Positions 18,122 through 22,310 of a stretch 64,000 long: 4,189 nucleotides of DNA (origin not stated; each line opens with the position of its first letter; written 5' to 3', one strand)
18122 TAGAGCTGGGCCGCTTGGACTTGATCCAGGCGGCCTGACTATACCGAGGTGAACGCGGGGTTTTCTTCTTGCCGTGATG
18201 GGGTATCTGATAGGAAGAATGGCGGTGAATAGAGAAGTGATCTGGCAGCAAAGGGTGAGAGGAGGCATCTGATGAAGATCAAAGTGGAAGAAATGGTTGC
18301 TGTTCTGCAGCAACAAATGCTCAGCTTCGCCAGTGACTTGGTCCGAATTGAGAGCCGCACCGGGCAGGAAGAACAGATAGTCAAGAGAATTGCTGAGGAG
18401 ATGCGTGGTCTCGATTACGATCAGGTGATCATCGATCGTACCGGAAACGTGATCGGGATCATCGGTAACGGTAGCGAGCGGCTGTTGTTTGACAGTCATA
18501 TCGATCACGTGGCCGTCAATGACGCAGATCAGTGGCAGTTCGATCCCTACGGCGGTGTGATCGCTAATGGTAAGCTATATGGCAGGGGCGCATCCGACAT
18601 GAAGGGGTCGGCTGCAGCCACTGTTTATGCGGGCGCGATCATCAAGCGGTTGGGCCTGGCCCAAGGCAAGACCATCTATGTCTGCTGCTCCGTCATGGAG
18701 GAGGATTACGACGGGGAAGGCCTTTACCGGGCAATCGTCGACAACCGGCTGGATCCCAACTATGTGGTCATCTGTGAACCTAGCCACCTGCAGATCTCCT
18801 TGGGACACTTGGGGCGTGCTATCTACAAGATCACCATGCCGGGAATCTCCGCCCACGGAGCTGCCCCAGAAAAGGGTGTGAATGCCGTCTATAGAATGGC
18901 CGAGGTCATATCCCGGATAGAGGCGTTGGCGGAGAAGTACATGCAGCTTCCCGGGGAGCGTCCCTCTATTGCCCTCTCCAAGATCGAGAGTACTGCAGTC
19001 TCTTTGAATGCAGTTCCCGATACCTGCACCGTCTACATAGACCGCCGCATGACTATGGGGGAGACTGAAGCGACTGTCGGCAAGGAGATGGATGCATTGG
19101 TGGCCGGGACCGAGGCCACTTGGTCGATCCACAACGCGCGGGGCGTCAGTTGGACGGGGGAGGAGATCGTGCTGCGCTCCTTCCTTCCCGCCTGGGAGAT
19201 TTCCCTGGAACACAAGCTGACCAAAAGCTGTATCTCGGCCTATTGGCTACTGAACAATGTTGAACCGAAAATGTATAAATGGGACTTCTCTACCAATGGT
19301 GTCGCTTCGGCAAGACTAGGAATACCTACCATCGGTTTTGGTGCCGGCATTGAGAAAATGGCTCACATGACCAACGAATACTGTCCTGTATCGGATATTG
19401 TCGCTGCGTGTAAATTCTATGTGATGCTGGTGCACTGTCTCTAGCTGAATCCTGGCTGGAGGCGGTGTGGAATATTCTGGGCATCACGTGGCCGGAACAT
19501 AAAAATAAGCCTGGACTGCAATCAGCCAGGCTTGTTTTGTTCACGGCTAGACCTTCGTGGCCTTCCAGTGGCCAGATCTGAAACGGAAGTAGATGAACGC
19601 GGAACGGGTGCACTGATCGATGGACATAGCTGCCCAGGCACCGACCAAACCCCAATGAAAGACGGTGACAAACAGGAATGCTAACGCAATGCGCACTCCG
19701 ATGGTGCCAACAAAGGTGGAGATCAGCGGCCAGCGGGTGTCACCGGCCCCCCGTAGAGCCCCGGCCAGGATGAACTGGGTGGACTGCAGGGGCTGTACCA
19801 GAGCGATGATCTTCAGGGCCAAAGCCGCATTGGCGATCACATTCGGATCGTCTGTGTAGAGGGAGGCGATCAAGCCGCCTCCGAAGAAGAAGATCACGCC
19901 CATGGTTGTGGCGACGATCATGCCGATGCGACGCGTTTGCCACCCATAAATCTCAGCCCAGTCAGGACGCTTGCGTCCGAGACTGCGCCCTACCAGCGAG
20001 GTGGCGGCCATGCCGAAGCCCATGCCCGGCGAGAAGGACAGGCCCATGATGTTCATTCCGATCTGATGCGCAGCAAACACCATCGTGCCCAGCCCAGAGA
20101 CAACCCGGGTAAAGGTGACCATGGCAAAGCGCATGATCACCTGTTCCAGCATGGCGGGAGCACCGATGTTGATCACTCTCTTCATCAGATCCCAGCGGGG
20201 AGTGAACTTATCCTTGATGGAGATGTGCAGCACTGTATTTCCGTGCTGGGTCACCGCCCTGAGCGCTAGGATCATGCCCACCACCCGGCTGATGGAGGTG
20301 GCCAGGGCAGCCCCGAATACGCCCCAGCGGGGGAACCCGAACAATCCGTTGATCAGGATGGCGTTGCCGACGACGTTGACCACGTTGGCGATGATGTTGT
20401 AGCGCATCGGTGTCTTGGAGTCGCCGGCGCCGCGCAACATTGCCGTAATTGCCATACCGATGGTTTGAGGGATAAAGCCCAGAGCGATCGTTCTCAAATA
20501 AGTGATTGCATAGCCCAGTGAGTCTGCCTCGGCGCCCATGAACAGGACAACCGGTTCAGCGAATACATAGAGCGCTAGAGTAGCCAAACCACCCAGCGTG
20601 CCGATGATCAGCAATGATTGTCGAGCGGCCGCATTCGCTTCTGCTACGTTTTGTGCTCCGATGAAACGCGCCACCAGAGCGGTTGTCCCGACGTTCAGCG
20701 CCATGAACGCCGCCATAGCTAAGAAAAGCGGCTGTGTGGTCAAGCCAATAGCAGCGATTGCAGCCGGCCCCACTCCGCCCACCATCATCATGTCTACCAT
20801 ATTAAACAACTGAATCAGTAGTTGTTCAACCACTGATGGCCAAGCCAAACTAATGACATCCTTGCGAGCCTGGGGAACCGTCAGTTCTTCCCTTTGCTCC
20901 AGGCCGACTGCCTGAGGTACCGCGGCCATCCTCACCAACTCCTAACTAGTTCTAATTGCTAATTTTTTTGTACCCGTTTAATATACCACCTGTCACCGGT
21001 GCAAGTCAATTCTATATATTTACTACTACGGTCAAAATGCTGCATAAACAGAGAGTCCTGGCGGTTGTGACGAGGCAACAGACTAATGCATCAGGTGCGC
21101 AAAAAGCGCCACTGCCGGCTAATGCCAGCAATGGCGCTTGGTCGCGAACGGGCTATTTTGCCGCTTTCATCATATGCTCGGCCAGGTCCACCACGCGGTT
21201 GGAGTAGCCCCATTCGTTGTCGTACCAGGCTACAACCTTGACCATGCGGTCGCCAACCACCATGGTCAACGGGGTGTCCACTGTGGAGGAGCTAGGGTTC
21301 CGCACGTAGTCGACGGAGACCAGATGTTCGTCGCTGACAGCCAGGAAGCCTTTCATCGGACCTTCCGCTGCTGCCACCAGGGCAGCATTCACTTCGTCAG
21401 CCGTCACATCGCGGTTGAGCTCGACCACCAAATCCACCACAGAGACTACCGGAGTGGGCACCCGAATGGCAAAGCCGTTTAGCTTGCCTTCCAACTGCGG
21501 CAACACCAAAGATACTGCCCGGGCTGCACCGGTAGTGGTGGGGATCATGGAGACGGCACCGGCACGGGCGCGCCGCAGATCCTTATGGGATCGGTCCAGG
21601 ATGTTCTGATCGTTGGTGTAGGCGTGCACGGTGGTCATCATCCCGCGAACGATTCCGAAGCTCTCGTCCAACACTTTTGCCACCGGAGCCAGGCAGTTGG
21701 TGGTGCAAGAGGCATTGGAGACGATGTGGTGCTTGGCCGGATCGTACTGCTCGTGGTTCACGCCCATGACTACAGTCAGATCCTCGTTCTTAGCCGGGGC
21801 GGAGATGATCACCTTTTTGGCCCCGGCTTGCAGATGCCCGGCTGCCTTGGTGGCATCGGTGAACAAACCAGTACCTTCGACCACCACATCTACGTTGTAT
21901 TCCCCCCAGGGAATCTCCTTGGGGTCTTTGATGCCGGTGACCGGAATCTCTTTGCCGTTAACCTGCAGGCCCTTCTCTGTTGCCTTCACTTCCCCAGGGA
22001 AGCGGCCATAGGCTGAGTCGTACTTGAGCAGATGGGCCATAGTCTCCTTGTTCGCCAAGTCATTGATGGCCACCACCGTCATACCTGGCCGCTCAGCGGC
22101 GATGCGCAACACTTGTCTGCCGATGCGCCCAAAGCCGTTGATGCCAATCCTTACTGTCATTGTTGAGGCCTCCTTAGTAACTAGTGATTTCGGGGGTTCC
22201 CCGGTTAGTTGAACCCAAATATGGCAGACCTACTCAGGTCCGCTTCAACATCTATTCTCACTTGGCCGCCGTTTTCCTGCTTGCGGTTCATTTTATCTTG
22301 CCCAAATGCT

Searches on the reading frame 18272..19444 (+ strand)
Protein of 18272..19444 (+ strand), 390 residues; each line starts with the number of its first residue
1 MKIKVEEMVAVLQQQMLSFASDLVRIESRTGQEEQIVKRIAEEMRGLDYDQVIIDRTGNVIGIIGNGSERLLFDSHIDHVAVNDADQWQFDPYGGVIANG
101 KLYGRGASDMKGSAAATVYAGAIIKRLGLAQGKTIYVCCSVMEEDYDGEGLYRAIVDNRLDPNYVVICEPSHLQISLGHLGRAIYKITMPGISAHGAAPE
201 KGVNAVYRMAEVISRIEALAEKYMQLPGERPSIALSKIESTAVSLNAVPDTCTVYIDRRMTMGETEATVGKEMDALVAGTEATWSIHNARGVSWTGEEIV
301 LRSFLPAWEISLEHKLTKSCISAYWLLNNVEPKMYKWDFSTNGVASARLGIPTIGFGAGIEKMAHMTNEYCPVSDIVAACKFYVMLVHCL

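Call 39: search_protein_families(library=ncbifam, proteins=[window:18272-19444:+], max_evalue=0.00001)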
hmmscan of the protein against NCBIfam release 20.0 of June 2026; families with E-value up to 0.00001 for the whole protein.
window:18272-19444:+ (390 aa): 46 families (the best 25 are shown)
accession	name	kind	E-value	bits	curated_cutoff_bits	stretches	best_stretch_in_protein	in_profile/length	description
NF009555.0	PRK13004.1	equivalog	1.4e-121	406.1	321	1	5-388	6-393/399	YgeY family selenium metabolism-linked hydrolase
TIGR03526.1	selenium_YgeY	hypoth_equivalog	6.8e-110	367.6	321.5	1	4-386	3-389/395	YgeY family selenium metabolism-linked hydrolase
TIGR01910.1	DapE-ArgE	subfamily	8.9e-59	199.6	217.6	1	18-379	2-370/373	ArgE/DapE family deacylase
NF006399.0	PRK08651.1-2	equivalog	3.2e-43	148.3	381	1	12-384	2-398/405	succinyl-diaminopimelate desuccinylase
TIGR01900.1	dapE-gram_pos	equivalog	3.5e-38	131.4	304.2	1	13-381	2-344/351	succinyl-diaminopimelate desuccinylase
NF005373.0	PRK06915.1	equivalog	8.3e-38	130.4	428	1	60-384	83-411/422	peptidase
NF006365.0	PRK08588.1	subfamily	1.6e-36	126.4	289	1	13-385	6-375/383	succinyl-diaminopimelate desuccinylase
NF006400.0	PRK08651.1-3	equivalog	3.7e-36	124.8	374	1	60-388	75-404/410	succinyl-diaminopimelate desuccinylase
NF009557.0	PRK13009.1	equivalog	2.7e-34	118.9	284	1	14-386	3-370/377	succinyl-diaminopimelate desuccinylase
NF005710.0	PRK07522.1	subfamily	4.9e-34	118.1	412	1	58-386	57-384/391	acetylornithine deacetylase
TIGR01892.1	AcOrn-deacetyl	equivalog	5.7e-33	114.4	297.7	1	58-381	47-359/365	acetylornithine deacetylase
NF006398.0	PRK08651.1-1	equivalog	7.8e-30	104.1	439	1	5-383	3-392/403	succinyl-diaminopimelate desuccinylase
NF005306.0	PRK06837.1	subfamily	4.7e-28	98.2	376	1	60-223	86-250/427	ArgE/DapE family deacylase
NF009558.0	PRK13013.1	equivalog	6.4e-28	97.6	428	1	68-279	84-318/429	acetylornithine deacetylase/succinyl-diaminopimelate desuccinylase family protein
NF003367.0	PRK04443.1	equivalog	9.8e-28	97.5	363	1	13-285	6-257/349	[LysW]-lysine hydrolase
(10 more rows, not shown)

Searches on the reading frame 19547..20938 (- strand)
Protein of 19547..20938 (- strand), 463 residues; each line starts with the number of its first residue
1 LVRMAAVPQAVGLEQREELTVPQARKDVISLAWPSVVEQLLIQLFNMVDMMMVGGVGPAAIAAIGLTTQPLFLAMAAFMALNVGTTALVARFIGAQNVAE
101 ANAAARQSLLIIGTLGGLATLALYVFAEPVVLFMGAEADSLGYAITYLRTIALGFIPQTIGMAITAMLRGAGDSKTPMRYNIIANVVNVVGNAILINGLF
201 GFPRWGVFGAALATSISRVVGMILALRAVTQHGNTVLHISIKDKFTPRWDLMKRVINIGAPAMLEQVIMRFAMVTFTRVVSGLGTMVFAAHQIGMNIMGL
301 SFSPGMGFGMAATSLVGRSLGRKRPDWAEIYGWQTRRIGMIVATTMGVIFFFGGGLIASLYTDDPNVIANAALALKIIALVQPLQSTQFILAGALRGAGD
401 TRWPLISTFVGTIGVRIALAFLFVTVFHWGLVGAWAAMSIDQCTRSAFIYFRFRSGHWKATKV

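Call 39: search_protein_families(library=ncbifam, proteins=[window:19547-20938:-], max_evalue=0.00001)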
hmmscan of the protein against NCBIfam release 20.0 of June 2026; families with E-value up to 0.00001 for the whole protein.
window:19547-20938:- (463 aa): 12 families
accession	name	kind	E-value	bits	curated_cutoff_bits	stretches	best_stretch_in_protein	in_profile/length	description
TIGR00797.1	matE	subfamily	4.7e-90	302.3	147.4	1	34-435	1-396/396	MATE family efflux transporter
NF007562.1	PRK10189.1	equivalog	2e-62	211.5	465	1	25-459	26-463/470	EmmdR/YeeO family multidrug/toxin efflux MATE transporter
NF041801.1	MATE_SolL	equivalog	3.7e-48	164.5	780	1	27-460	21-453/458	solanimycin export family MATE transporter SolL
NF052396.1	MATE_WgkD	equivalog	1.4e-29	103.4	510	1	26-428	3-398/428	tryglysin-associated MATE efflux transporter WgkD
NF001214.0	PRK00187.1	equivalog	1.8e-28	99.7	449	1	27-453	11-441/464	NorM family multidrug efflux MATE transporter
NF000263.1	MATE_multi_NorM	equivalog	2e-24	86.9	950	1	29-439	21-431/459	multidrug efflux MATE transporter NorM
NF000217.1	MATE_multi_FepA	equivalog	8.5e-21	74.5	900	1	30-362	19-345/443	multidrug efflux MATE transporter FepA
NF000131.1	MATE_multi_MepA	equivalog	3.3e-16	59.6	850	1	26-440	16-421/451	multidrug efflux MATE transporter MepA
NF007130.1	PRK09575.1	equivalog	3e-15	56.4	445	1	30-441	10-415/435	MATE family efflux transporter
NF007690.0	PRK10367.1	equivalog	2e-14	53.3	409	1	24-363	7-342/441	MATE family efflux transporter DinF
NF041358.1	GntT_guanitoxin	equivalog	6.9e-12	45.1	525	1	30-418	17-405/438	guanitoxin biosynthesis MATE family efflux transporter GntT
NF045539.1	MATE_efflux1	equivalog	2.2e-07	30.4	350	1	98-272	71-240/411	MATE family Na+-driven efflux transporter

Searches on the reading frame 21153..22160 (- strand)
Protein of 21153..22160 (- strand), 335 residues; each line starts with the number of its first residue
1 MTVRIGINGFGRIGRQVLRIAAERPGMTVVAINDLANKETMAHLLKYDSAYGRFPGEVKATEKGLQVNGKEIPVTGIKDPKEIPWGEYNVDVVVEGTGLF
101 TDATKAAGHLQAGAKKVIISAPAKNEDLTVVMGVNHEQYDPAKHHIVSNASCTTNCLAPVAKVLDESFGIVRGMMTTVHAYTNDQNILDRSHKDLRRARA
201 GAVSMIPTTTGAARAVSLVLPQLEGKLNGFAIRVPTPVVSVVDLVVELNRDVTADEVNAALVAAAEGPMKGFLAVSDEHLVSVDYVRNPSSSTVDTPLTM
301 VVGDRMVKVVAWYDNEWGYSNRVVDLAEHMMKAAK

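Call 39: search_protein_families(library=ncbifam, proteins=[window:21153-22160:-], max_evalue=0.00001)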
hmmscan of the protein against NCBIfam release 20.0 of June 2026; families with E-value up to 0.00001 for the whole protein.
window:21153-22160:- (335 aa): 10 families
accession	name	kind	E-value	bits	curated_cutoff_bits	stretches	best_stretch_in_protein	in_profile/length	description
NF005830.0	PRK07729.1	equivalog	8.2e-149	495.1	546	1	1-332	1-332/343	glyceraldehyde-3-phosphate dehydrogenase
TIGR01534.1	GAPDH-I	equivalog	2.6e-135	450.9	367.2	1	4-325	1-330/330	type I glyceraldehyde-3-phosphate dehydrogenase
NF005641.0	PRK07403.1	equivalog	1.5e-134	448.5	616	1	3-331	2-333/337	type I glyceraldehyde-3-phosphate dehydrogenase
NF033735.1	G3PDH_Arsen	exception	1e-124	416.2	450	1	5-327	1-323/323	ArsJ-associated glyceraldehyde-3-phosphate dehydrogenase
NF006512.0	PRK08955.1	equivalog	3.5e-114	381.6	563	1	1-330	1-330/334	glyceraldehyde-3-phosphate dehydrogenase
NF011954.0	PRK15425.1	equivalog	2.1e-109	365.6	662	1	1-332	1-331/331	glyceraldehyde-3-phosphate dehydrogenase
NF010058.0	PRK13535.1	equivalog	7.1e-105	350.9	539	1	1-333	1-336/339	erythrose-4-phosphate dehydrogenase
TIGR01532.1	E4PD_g-proteo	equivalog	1.2e-102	343.6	530.55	1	4-325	1-325/325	erythrose-4-phosphate dehydrogenase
NF006139.0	PRK08289.1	equivalog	2.7e-85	286.8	431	1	7-333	133-472/480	glyceraldehyde-3-phosphate dehydrogenase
NF003251.0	PRK04207.1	equivalog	1.6e-11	43.8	185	1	2-262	2-243/343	type II glyceraldehyde-3-phosphate dehydrogenase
